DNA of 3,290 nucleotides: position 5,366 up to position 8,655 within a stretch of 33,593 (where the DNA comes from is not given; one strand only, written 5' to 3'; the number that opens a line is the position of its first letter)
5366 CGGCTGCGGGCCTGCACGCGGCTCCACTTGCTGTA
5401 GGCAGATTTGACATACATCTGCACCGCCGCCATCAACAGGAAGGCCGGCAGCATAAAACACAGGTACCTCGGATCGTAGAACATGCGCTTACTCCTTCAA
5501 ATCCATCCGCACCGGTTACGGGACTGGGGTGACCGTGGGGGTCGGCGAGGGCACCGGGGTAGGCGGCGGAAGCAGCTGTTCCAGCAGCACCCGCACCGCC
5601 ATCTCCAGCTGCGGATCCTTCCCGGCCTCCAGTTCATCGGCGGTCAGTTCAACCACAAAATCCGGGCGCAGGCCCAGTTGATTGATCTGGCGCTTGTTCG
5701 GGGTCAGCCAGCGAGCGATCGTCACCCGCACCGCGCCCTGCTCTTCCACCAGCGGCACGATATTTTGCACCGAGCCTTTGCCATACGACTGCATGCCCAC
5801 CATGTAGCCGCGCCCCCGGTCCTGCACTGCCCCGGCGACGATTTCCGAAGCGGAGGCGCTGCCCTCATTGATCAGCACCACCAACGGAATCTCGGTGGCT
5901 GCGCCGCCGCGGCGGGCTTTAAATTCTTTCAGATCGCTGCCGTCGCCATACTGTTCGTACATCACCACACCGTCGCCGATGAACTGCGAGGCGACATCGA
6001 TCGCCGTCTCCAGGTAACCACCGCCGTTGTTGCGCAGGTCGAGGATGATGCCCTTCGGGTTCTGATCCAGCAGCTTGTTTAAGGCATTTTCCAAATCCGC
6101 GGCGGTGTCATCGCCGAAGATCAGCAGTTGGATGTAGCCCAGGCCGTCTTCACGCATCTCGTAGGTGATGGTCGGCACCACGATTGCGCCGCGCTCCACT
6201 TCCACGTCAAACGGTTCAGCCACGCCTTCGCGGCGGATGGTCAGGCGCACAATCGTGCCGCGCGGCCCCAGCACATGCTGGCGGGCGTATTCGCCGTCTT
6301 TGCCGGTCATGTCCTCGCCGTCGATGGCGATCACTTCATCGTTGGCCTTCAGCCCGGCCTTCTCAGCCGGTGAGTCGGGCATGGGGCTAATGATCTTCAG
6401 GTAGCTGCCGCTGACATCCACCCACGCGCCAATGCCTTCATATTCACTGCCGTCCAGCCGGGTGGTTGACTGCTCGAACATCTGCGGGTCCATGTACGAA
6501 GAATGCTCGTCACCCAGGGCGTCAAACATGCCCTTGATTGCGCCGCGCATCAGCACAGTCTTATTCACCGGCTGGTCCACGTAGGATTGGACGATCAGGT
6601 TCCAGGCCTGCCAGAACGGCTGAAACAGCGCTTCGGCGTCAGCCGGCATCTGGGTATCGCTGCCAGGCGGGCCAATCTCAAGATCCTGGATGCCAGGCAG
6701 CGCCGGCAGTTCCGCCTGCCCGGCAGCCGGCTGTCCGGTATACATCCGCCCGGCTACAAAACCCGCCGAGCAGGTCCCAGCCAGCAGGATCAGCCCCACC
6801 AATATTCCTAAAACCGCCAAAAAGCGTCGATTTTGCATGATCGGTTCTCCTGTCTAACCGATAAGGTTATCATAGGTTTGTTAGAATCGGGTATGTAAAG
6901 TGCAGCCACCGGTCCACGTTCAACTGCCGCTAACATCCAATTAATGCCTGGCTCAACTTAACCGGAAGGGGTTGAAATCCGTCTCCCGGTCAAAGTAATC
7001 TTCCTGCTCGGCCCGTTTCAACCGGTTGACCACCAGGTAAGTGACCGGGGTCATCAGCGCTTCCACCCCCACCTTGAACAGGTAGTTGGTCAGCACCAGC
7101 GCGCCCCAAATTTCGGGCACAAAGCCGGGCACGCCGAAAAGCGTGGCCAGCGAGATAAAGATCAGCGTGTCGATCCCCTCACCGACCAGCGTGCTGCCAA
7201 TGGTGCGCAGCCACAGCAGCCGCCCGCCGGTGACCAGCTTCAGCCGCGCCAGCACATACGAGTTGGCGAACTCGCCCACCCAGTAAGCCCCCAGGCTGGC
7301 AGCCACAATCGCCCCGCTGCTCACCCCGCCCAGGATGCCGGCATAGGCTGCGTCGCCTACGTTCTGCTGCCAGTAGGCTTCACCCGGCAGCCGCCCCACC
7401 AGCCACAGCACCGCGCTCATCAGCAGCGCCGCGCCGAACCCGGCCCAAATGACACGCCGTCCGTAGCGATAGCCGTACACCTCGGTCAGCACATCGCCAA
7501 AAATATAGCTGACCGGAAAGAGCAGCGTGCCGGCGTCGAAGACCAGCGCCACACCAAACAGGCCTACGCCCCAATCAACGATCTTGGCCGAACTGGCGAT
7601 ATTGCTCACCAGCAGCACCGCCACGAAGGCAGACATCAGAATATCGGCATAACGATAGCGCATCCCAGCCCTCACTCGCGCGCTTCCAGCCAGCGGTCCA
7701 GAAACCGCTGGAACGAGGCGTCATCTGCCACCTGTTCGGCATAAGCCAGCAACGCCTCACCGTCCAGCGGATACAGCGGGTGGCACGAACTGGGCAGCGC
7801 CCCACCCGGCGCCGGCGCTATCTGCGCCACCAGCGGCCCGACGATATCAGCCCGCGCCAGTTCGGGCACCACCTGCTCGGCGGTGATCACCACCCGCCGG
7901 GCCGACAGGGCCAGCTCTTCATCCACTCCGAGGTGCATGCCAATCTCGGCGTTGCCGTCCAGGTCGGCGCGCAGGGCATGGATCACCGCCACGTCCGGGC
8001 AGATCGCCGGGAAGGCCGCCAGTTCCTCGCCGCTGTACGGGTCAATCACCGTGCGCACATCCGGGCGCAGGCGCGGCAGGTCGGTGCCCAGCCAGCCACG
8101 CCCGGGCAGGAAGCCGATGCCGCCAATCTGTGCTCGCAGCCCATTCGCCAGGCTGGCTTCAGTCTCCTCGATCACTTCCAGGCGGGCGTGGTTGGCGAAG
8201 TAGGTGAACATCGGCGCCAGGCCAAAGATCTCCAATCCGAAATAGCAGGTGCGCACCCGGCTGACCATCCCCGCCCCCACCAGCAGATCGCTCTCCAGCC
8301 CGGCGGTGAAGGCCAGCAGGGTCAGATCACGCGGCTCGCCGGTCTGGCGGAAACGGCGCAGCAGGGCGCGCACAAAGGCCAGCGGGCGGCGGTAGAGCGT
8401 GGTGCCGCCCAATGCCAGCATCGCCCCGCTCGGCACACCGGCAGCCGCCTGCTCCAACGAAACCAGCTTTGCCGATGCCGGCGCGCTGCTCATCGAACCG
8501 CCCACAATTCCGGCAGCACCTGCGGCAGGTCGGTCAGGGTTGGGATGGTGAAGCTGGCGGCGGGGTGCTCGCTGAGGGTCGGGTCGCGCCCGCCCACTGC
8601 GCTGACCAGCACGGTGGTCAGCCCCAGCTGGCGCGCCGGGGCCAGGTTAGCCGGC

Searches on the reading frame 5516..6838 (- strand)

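Call 60: search_protein_families(library=pfam, proteins=[window:5516-6838:-], max_evalue=0.001)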
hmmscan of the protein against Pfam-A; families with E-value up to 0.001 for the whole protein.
window:5516-6838:- (440 aa): 5 families
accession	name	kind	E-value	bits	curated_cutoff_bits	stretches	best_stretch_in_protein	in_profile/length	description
PF03572.23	Peptidase_S41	-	2.1e-49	167.7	24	1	233-396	2-165/165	Peptidase family S41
PF17820.7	PDZ_6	-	1.2e-11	44.7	27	1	151-203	4-54/54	PDZ domain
PF22694.1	CtpB_N-like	-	3.7e-10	40.5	27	1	70-118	36-83/85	Activating protease CtpB N-terminal domain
PF13180.12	PDZ_2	-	1.1e-07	32.5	27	1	136-214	3-80/80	PDZ domain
PF00595.29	PDZ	-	9.8e-07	29.5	23.2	1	135-201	11-80/81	PDZ domain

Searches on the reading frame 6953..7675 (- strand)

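Call 60: search_protein_families(library=pfam, proteins=[window:6953-7675:-], max_evalue=0.001)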
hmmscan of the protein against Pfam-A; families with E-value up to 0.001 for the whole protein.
window:6953-7675:- (240 aa): 1 family
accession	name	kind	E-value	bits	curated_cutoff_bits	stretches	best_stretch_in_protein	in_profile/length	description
PF02592.20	Vut_1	-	3e-48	164.5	27.2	1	47-215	1-152/152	Putative vitamin uptake transporter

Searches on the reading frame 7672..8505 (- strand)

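Call 60: search_protein_families(library=pfam, proteins=[window:7672-8505:-], max_evalue=0.001)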
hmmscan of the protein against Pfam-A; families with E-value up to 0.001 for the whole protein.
window:7672-8505:- (277 aa): 1 family
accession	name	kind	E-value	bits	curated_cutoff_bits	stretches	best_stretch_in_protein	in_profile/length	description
PF01144.29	CoA_trans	-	1.4e-11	44.6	23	1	16-215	3-196/217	Coenzyme A transferase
